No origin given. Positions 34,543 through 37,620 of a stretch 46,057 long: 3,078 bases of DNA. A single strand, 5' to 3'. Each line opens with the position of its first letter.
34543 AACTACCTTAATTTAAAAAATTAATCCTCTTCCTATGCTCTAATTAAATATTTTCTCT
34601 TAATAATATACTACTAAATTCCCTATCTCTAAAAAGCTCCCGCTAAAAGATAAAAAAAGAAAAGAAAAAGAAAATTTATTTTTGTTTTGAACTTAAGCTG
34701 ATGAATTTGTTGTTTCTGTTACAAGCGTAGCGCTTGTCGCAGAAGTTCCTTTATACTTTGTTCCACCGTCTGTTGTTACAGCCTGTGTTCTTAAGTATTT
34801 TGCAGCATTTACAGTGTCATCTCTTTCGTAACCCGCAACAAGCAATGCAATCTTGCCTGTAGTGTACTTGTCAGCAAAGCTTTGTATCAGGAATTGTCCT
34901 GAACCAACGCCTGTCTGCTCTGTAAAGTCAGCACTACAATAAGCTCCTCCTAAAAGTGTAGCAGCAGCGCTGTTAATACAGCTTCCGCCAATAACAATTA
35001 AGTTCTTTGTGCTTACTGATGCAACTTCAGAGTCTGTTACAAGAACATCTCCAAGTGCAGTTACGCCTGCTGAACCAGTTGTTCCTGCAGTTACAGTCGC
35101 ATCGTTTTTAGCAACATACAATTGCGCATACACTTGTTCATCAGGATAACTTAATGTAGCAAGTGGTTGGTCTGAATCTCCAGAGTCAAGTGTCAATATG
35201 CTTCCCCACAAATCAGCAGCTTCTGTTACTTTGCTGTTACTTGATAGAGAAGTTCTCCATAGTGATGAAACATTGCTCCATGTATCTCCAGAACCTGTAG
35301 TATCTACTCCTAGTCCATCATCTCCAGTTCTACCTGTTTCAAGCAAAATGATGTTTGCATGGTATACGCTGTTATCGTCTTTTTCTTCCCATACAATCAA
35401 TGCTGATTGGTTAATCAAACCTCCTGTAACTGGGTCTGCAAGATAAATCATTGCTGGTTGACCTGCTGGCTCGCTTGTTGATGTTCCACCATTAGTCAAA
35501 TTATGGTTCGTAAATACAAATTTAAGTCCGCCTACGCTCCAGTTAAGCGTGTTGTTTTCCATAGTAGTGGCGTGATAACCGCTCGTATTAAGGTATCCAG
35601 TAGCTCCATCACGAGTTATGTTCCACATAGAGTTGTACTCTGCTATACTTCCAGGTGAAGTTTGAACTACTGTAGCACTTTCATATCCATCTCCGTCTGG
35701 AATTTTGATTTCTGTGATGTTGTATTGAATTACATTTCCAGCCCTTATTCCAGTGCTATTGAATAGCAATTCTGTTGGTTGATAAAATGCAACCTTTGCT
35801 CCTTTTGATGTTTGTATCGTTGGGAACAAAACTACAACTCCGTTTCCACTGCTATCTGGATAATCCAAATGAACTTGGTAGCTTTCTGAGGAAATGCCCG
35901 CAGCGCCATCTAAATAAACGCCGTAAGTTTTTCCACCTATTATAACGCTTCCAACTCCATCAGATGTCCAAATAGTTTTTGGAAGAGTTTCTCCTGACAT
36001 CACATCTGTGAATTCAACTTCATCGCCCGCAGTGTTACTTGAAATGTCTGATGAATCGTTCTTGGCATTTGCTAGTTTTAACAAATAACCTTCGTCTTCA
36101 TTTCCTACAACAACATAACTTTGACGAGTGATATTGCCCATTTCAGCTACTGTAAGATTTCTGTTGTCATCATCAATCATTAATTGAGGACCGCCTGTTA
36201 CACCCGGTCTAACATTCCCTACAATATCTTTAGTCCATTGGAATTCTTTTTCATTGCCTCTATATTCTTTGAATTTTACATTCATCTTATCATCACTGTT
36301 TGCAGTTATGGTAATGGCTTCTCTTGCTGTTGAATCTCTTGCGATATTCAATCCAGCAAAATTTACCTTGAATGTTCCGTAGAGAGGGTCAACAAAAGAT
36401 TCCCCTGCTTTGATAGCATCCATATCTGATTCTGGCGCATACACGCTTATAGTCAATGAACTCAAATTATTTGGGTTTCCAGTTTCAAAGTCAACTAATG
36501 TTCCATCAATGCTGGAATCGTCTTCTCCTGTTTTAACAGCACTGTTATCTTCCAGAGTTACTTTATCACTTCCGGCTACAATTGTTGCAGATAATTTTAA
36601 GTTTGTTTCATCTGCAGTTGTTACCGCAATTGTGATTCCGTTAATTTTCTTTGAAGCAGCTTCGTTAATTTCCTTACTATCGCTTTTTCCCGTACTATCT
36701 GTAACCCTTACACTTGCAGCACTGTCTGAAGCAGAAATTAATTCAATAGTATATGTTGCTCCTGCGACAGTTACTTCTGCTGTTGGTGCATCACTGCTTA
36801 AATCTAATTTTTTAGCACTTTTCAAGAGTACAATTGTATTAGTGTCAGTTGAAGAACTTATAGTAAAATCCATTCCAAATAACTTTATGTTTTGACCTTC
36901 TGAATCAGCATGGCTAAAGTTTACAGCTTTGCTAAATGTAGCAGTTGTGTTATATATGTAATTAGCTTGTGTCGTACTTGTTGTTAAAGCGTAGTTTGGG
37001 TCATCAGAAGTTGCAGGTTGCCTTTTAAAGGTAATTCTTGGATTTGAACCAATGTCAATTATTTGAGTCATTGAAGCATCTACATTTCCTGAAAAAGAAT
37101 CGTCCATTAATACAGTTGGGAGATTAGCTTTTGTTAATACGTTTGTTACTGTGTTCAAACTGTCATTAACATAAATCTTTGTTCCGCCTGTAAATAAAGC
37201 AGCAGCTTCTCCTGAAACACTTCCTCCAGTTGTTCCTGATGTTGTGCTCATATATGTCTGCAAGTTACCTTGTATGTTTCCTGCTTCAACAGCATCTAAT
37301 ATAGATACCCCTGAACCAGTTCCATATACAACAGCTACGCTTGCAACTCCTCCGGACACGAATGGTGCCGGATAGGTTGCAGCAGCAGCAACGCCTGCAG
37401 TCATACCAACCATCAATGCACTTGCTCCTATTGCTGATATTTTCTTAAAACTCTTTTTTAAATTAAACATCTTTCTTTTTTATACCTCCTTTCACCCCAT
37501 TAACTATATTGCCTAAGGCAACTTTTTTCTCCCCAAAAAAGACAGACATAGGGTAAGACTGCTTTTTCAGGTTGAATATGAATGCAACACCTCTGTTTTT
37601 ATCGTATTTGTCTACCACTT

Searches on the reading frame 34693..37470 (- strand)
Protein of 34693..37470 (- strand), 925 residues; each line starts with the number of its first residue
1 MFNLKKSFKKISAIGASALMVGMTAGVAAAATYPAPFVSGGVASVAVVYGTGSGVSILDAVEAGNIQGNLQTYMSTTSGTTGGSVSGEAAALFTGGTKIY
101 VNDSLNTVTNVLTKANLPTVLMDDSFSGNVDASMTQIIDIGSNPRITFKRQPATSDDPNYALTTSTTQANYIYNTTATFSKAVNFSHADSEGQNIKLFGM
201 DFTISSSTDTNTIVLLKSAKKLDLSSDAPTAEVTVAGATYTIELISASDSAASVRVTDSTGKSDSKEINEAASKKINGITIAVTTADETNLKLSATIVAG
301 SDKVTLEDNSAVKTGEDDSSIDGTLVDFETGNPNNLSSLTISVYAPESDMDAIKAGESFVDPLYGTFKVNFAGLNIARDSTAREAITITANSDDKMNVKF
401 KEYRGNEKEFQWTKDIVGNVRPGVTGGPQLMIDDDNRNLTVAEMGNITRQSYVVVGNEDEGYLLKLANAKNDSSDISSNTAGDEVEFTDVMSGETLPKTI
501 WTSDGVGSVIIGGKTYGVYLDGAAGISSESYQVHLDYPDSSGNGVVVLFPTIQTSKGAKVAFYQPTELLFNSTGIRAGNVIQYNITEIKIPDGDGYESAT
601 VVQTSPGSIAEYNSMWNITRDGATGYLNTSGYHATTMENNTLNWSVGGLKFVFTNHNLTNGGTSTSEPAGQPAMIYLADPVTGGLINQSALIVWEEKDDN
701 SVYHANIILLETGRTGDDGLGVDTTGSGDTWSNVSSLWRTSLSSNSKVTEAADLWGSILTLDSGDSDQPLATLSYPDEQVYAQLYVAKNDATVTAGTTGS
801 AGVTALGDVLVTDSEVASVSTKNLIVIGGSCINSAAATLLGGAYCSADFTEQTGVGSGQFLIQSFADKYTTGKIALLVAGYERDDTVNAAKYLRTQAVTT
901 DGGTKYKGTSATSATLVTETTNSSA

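Call 69: find_encoding_contigs(protein=window:34693-37470:-, flank=10000, max_places=1)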
Protein window:34693-37470:- (925 aa): 2 contigs read that carry it; 1 place shown.
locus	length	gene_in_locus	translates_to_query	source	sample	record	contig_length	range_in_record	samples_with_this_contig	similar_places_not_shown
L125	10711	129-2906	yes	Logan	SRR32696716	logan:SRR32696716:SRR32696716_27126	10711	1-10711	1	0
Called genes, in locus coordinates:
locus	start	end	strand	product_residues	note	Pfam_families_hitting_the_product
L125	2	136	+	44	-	?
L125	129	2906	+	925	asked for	-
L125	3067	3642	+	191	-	-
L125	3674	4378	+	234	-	-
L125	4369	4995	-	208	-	PF09335:VTT_dom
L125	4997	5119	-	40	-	-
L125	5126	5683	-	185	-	-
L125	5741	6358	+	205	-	PF01569:PAP2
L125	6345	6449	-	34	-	-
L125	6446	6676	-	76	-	-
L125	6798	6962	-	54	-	-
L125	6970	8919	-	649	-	PF07705:CARDB (faint)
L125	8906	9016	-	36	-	-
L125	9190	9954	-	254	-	-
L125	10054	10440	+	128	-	-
